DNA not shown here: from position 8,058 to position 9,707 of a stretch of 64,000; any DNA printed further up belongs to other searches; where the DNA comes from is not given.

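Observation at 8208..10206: Operon of Xis-type HTH, single-domain response regulator and PilZ-methyltransferase fusion behind a perfect sigma70 promoter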

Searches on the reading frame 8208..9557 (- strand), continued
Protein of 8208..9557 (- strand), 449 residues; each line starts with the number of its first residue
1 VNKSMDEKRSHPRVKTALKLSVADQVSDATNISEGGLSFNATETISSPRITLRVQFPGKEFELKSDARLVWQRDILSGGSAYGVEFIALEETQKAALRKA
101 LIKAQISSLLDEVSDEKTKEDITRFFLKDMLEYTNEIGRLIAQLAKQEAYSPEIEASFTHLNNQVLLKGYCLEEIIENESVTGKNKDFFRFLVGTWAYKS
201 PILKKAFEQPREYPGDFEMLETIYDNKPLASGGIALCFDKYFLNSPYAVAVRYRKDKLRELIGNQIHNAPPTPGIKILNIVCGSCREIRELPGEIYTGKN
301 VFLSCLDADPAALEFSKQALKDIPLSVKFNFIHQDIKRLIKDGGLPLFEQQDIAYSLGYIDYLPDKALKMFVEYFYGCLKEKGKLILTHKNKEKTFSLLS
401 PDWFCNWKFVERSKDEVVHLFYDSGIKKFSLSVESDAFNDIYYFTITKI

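Call 50: search_protein_families(library=pfam, proteins=[L001:2056-3414:+, L002:335-1378:+, L002:9900-10700:+, L008:4292-4660:+, L026:8145-9155:+, L029:5938-7344:+, L030:5983-7344:+, L031:467-1885:+, L023:5992-7422:+, L001:217-1824:+], max_evalue=0.01)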
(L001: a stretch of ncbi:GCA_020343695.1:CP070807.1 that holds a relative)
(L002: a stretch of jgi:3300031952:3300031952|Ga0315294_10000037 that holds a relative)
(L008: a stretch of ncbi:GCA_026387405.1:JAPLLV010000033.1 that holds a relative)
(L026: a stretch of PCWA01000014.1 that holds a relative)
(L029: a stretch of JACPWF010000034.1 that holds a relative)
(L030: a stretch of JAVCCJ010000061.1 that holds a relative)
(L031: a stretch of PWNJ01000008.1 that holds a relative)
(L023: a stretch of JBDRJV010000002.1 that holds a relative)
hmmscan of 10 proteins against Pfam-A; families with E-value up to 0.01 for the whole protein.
L001:2056-3414:+ (452 aa): 0 families

L002:335-1378:+ (347 aa): 6 families
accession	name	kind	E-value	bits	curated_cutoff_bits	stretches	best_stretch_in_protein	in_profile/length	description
PF08242.18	Methyltransf_12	-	1.3e-06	29.5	30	1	167-274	1-98/98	Methyltransferase domain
PF13847.12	Methyltransf_31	-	1.5e-06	28.4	27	1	163-286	4-119/145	Methyltransferase domain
PF13489.12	Methyltransf_23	-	4.1e-06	27.1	27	1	144-319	5-162/164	Methyltransferase domain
PF12147.14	Methyltransf_20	-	1.7e-05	24.6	21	1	110-274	78-243/309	Putative methyltransferase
PF13649.12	Methyltransf_25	-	0.0018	19.3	27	1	166-272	1-97/97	Methyltransferase domain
PF08241.18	Methyltransf_11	-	0.0076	17.3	21.2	0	191-276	19-95/95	Methyltransferase domain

L002:9900-10700:+ (266 aa): 2 families
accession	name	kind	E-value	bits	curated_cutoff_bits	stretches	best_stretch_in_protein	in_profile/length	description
PF00550.31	PP-binding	-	7.6e-10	39.3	20.8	1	191-256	3-67/67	Phosphopantetheine attachment site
PF14573.12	PP-binding_2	-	0.0063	17.2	32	0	208-258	36-86/96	Acyl-carrier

L008:4292-4660:+ (122 aa): 0 families

L026:8145-9155:+ (336 aa): 5 families
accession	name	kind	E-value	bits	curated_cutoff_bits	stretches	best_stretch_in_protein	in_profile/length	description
PF13847.12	Methyltransf_31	-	1e-06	28.9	27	1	159-302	5-136/145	Methyltransferase domain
PF12147.14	Methyltransf_20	-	2.7e-05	23.9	21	1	105-271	78-244/309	Putative methyltransferase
PF13649.12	Methyltransf_25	-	7.1e-05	23.9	27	1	161-268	1-97/97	Methyltransferase domain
PF08242.18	Methyltransf_12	-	0.0001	23.4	30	1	164-269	3-97/98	Methyltransferase domain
PF13489.12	Methyltransf_23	-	0.0031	17.7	27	1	217-309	80-156/164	Methyltransferase domain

L029:5938-7344:+ (468 aa): 5 families
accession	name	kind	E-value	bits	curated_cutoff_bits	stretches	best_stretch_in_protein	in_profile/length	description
PF07238.19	PilZ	-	4.7e-06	27.3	22.5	1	23-93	2-78/102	PilZ domain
PF13847.12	Methyltransf_31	-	2.4e-05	24.5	27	1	285-410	3-113/145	Methyltransferase domain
PF12147.14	Methyltransf_20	-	0.0015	18.2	21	1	246-309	90-157/309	Putative methyltransferase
PF08242.18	Methyltransf_12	-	0.0049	18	30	1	290-393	1-87/98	Methyltransferase domain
PF13649.12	Methyltransf_25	-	0.0056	17.8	27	0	289-400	1-95/97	Methyltransferase domain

L030:5983-7344:+ (453 aa): 4 families
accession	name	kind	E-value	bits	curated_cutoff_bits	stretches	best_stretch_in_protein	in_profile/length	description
PF07238.19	PilZ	-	2.2e-07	31.6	22.5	1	7-98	2-98/102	PilZ domain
PF13847.12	Methyltransf_31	-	0.00086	19.5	27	1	270-389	3-109/145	Methyltransferase domain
PF12147.14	Methyltransf_20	-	0.001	18.8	21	1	167-320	30-180/309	Putative methyltransferase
PF08242.18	Methyltransf_12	-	0.0015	19.7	30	1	275-387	1-98/98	Methyltransferase domain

L031:467-1885:+ (472 aa): 3 families
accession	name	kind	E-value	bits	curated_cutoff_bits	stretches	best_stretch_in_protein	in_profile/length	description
PF12147.14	Methyltransf_20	-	0.00012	21.8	21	1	186-314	28-156/309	Putative methyltransferase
PF07238.19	PilZ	-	0.0032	18.2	22.5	1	16-111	3-100/102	PilZ domain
PF13847.12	Methyltransf_31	-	0.005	17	27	0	290-408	2-107/145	Methyltransferase domain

L023:5992-7422:+ (476 aa): 6 families
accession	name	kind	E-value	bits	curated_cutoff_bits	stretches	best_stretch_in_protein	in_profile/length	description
PF07238.19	PilZ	-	2e-06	28.5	22.5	0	78-126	50-97/102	PilZ domain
PF08242.18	Methyltransf_12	-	1.2e-05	26.4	30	1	305-412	3-98/98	Methyltransferase domain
PF13649.12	Methyltransf_25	-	6.1e-05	24.1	27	1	302-410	1-97/97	Methyltransferase domain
PF12147.14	Methyltransf_20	-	0.00012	21.8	21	1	248-418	80-249/309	Putative methyltransferase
PF13489.12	Methyltransf_23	-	0.00076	19.7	27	1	373-436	80-134/164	Methyltransferase domain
PF13847.12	Methyltransf_31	-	0.0032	17.6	27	1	300-434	5-129/145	Methyltransferase domain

L001:217-1824:+ (535 aa): 5 families
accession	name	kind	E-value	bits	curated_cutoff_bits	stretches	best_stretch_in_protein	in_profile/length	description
PF00109.32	ketoacyl-synt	-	1e-51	176.5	20.8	1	124-368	2-252/252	Beta-ketoacyl synthase, N-terminal domain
PF02801.28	Ketoacyl-synt_C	-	1.9e-41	141.3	20.8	1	376-490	1-118/119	Beta-ketoacyl synthase, C-terminal domain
PF00072.30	Response_reg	-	1.9e-27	96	30.2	1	5-117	1-110/111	Response regulator receiver domain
PF00108.29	Thiolase_N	-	9.8e-07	28.8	26.4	1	265-312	64-113/260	Thiolase, N-terminal domain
PF23198.2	PDE8A_N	-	7e-05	23.2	29.6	1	6-76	14-85/147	PDE8A-like, N-terminal domain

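Call 51: search_protein_families(library=padloc, proteins=[window:8208-9557:-], max_evalue=0.01)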
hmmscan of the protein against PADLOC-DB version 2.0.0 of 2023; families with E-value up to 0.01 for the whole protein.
window:8208-9557:- (449 aa): 0 families

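Call 60: list_cluster_members(proteins=[P0292, P0306, P0308, P0320, P0321, P0322, P0315, P0316, P0318, P0314])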
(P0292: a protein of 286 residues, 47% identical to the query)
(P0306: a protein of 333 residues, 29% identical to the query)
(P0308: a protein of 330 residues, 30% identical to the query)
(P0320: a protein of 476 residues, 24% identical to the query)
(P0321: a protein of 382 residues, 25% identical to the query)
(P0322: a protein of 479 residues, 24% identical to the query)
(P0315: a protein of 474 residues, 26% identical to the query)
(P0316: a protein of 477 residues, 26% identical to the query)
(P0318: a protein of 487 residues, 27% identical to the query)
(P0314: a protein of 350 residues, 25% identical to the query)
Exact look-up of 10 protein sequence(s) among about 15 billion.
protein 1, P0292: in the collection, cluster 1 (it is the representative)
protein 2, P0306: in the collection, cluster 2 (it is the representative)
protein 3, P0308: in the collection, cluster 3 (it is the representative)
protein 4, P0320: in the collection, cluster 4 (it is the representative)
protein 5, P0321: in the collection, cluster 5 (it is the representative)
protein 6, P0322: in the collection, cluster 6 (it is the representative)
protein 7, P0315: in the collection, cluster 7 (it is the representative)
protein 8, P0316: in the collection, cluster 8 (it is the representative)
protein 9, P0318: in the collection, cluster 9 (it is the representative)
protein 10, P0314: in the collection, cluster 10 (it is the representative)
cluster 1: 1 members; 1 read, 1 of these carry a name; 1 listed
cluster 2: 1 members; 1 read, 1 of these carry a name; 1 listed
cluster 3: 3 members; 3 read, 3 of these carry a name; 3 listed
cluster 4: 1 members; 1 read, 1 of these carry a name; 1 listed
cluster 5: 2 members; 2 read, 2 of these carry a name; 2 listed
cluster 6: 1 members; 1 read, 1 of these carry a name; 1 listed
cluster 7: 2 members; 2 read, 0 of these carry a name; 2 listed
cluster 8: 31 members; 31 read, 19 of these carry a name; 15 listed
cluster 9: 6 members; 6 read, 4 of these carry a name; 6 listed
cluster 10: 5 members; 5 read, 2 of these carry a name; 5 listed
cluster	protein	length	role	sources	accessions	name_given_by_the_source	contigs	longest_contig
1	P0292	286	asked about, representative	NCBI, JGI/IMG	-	extracellular factor (EF) 3-hydroxypalmitic acid methyl ester biosynthesis protein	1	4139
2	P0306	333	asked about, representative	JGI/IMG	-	extracellular factor (EF) 3-hydroxypalmitic acid methyl ester biosynthesis protein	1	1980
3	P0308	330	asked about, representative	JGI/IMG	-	extracellular factor (EF) 3-hydroxypalmitic acid methyl ester biosynthesis protein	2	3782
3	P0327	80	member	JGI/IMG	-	hypothetical protein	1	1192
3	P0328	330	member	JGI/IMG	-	extracellular factor (EF) 3-hydroxypalmitic acid methyl ester biosynthesis protein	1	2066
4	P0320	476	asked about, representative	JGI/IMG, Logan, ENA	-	extracellular factor (EF) 3-hydroxypalmitic acid methyl ester biosynthesis protein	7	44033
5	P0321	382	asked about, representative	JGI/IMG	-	extracellular factor (EF) 3-hydroxypalmitic acid methyl ester biosynthesis protein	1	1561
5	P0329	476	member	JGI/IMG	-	extracellular factor (EF) 3-hydroxypalmitic acid methyl ester biosynthesis protein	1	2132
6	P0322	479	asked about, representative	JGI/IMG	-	extracellular factor (EF) 3-hydroxypalmitic acid methyl ester biosynthesis protein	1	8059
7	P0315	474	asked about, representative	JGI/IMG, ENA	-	-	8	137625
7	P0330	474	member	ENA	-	-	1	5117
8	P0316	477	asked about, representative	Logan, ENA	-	-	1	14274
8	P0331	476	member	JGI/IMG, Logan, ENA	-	extracellular factor (EF) 3-hydroxypalmitic acid methyl ester biosynthesis protein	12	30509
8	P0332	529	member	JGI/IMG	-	extracellular factor (EF) 3-hydroxypalmitic acid methyl ester biosynthesis protein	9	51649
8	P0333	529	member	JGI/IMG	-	extracellular factor (EF) 3-hydroxypalmitic acid methyl ester biosynthesis protein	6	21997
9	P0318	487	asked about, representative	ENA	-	-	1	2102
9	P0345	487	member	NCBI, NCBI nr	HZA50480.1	MAG TPA: class I SAM-dependent methyltransferase [Myxococcaceae bacterium] | class I SAM-dependent methyltransferase [Myxococcaceae bacterium]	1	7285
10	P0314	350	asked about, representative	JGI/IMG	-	-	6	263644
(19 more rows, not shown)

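Call 62: search_protein_families(library=pfam, proteins=[P0316, P0320, P0308, P0345, P0332], max_evalue=0.01)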
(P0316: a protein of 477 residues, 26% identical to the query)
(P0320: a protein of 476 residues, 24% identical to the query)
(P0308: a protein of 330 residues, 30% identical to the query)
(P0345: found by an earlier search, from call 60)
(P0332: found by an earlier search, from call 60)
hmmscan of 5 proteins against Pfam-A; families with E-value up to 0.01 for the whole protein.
P0316 (477 aa): 6 families
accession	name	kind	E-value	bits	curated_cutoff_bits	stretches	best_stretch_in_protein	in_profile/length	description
PF13649.12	Methyltransf_25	-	8.3e-07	30.1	27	1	295-409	1-97/97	Methyltransferase domain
PF08242.18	Methyltransf_12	-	3.5e-06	28.1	30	1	298-411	3-98/98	Methyltransferase domain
PF13847.12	Methyltransf_31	-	1.4e-05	25.3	27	1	292-417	4-113/145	Methyltransferase domain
PF13489.12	Methyltransf_23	-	0.00012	22.2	27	1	334-426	60-129/164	Methyltransferase domain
PF01739.24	CheR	-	0.00046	20.1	27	1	275-413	15-173/195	CheR methyltransferase, SAM binding domain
PF08241.18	Methyltransf_11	-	0.00052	21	21.2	1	297-412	2-94/95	Methyltransferase domain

P0320 (476 aa): 7 families
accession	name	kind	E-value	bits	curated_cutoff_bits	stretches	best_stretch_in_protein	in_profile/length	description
PF13649.12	Methyltransf_25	-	1.9e-08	35.3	27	1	295-409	1-97/97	Methyltransferase domain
PF08242.18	Methyltransf_12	-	2e-07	32.1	30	1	297-411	2-98/98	Methyltransferase domain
PF13489.12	Methyltransf_23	-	3.8e-07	30.4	27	1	281-424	11-127/164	Methyltransferase domain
PF13847.12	Methyltransf_31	-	1.2e-06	28.7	27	1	294-419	6-115/145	Methyltransferase domain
PF08241.18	Methyltransf_11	-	5.3e-05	24.2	21.2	1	297-412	2-94/95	Methyltransferase domain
PF12147.14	Methyltransf_20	-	0.00028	20.6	21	1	239-344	81-185/309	Putative methyltransferase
PF01739.24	CheR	-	0.004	17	27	0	337-415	96-175/195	CheR methyltransferase, SAM binding domain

P0308 (330 aa): 8 families
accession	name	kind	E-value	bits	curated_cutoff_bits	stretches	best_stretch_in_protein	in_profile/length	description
PF13847.12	Methyltransf_31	-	2.9e-11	43.7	27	1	162-308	2-144/145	Methyltransferase domain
PF13649.12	Methyltransf_25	-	3.5e-10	40.9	27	1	167-268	1-97/97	Methyltransferase domain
PF08242.18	Methyltransf_12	-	1.2e-09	39.3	30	1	168-270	1-98/98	Methyltransferase domain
PF12147.14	Methyltransf_20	-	6.4e-09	35.8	21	1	151-311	121-290/309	Putative methyltransferase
PF08241.18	Methyltransf_11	-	4.2e-08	34.1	21.2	1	168-270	1-93/95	Methyltransferase domain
PF13489.12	Methyltransf_23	-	3.9e-06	27.1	27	1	148-310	6-159/164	Methyltransferase domain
PF01209.24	Ubie_methyltran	-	0.0015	18.3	20.1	1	131-228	16-111/233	ubiE/COQ5 methyltransferase family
PF05175.20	MTS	-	0.0098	16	23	0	158-241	26-104/170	Methyltransferase small domain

P0345 (487 aa): 5 families
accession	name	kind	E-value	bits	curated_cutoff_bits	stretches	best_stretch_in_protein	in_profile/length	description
PF08242.18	Methyltransf_12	-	1e-06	29.8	30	1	318-413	15-98/98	Methyltransferase domain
PF13649.12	Methyltransf_25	-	2.4e-06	28.6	27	1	304-411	5-97/97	Methyltransferase domain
PF13847.12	Methyltransf_31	-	2.7e-06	27.6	27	1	299-427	6-129/145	Methyltransferase domain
PF01739.24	CheR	-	0.00029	20.8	27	1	297-418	32-176/195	CheR methyltransferase, SAM binding domain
PF08241.18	Methyltransf_11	-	0.0045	18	21.2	1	321-415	18-95/95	Methyltransferase domain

P0332 (529 aa): 6 families
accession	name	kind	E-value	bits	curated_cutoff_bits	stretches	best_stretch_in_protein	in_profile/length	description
PF13649.12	Methyltransf_25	-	1e-06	29.8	27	1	347-461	1-97/97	Methyltransferase domain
PF08242.18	Methyltransf_12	-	4.2e-06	27.8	30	1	350-463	3-98/98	Methyltransferase domain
PF13847.12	Methyltransf_31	-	1.7e-05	25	27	1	344-469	4-113/145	Methyltransferase domain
PF13489.12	Methyltransf_23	-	0.00016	21.8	27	1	386-478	60-129/164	Methyltransferase domain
PF01739.24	CheR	-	0.00062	19.7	27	1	327-465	15-173/195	CheR methyltransferase, SAM binding domain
PF08241.18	Methyltransf_11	-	0.00066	20.7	21.2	1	349-464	2-94/95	Methyltransferase domain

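Call 69: find_encoding_contigs(protein=P0315, flank=5000, max_places=2)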
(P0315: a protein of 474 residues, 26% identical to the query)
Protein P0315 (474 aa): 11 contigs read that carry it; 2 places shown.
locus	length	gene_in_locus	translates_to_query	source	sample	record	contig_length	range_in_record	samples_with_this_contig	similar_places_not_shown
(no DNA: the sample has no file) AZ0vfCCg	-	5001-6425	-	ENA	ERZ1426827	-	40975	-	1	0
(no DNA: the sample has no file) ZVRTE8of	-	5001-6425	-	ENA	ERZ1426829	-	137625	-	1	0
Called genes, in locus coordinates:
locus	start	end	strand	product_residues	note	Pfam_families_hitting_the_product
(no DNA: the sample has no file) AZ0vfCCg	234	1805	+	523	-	PF02310:B12-binding, PF04055:Radical_SAM, PF13282:DUF4070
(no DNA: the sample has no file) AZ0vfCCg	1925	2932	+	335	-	-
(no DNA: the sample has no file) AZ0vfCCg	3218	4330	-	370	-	PF03349:Toluene_X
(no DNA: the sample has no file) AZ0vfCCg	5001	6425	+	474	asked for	PF08242:Methyltransf_12 (faint), PF13649:Methyltransf_25 (weak)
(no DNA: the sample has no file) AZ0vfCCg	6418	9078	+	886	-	PF20968:MASE8, PF00512:HisKA, PF02518:HATPase_c, PF13581:HATPase_c_2 (faint), PF13589:HATPase_c_3 (faint), PF00072:Response_reg, PF00512:HisKA (weak), PF02518:HATPase_c, +1 more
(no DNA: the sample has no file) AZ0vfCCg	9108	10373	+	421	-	PF00072:Response_reg, PF02518:HATPase_c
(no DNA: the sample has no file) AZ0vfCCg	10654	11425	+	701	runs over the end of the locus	PF00072:Response_reg, PF01590:GAF (weak), PF02518:HATPase_c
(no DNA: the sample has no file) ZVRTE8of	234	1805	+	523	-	PF02310:B12-binding, PF04055:Radical_SAM, PF13282:DUF4070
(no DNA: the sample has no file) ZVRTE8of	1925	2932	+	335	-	-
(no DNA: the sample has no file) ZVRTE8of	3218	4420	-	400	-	PF03349:Toluene_X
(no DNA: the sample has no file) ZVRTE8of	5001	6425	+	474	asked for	PF08242:Methyltransf_12 (faint), PF13649:Methyltransf_25 (weak)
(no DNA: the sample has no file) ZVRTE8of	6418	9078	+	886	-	PF20968:MASE8, PF00512:HisKA, PF02518:HATPase_c, PF13581:HATPase_c_2 (faint), PF13589:HATPase_c_3 (faint), PF00072:Response_reg, PF00512:HisKA (weak), PF02518:HATPase_c, +1 more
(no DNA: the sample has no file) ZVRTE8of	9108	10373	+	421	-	PF00072:Response_reg, PF02518:HATPase_c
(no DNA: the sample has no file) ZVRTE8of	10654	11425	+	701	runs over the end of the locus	PF00072:Response_reg, PF01590:GAF (weak), PF02518:HATPase_c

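Call 75: predict_structure(alignment_id=A6)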
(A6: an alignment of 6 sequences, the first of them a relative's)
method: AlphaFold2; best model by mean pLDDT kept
length: 477 residues; sequences in the alignment: 6
mean_pLDDT: 67.4   pTM: 0.61
mean pLDDT of the five models: 67.4, 66.1, 58.4, 55.0, 51.9
residues with pLDDT >= 90: 9; 70-90: 228; 50-70: 159; < 50: 81
segments of 3 or more residues with pLDDT < 50: 1-11, 29-35, 58-66, 75-103, 112-121, 366-368
pLDDT, mean of each block of 10 residues (from residue 1): 29 54 56 50 57 53 49 42 40 40 49 48 70 85 88 79 79 86 88 81 75 71 59 64 67 82 78 80 81 72 59 61 62 65 60 62 55 68 74 84 79 84 73 77 87 85 86 66
secondary structure, 60 per line:
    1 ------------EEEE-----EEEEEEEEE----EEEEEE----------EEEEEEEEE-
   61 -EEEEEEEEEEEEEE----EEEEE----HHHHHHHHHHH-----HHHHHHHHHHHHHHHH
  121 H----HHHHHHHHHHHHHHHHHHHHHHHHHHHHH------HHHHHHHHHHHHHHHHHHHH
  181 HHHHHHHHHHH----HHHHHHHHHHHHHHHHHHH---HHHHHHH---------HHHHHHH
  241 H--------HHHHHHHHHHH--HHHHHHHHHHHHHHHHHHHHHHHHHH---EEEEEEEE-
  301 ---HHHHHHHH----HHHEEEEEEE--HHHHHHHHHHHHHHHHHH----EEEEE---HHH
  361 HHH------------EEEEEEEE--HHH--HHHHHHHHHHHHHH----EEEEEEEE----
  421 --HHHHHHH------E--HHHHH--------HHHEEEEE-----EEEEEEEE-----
elements in order: E13-16 E22-30 E35-40 E51-59 E62-75 E80-84 H89-99 H105-121 H126-154 H161-191 H196-214 H218-224 H234-241 H250-260 H263-288 E292-299 H304-311 E319-325 H328-345 E350-354 H358-363 E376-383 H391-404 E409-416 H423-429 H439-443 E455-459 E465-472
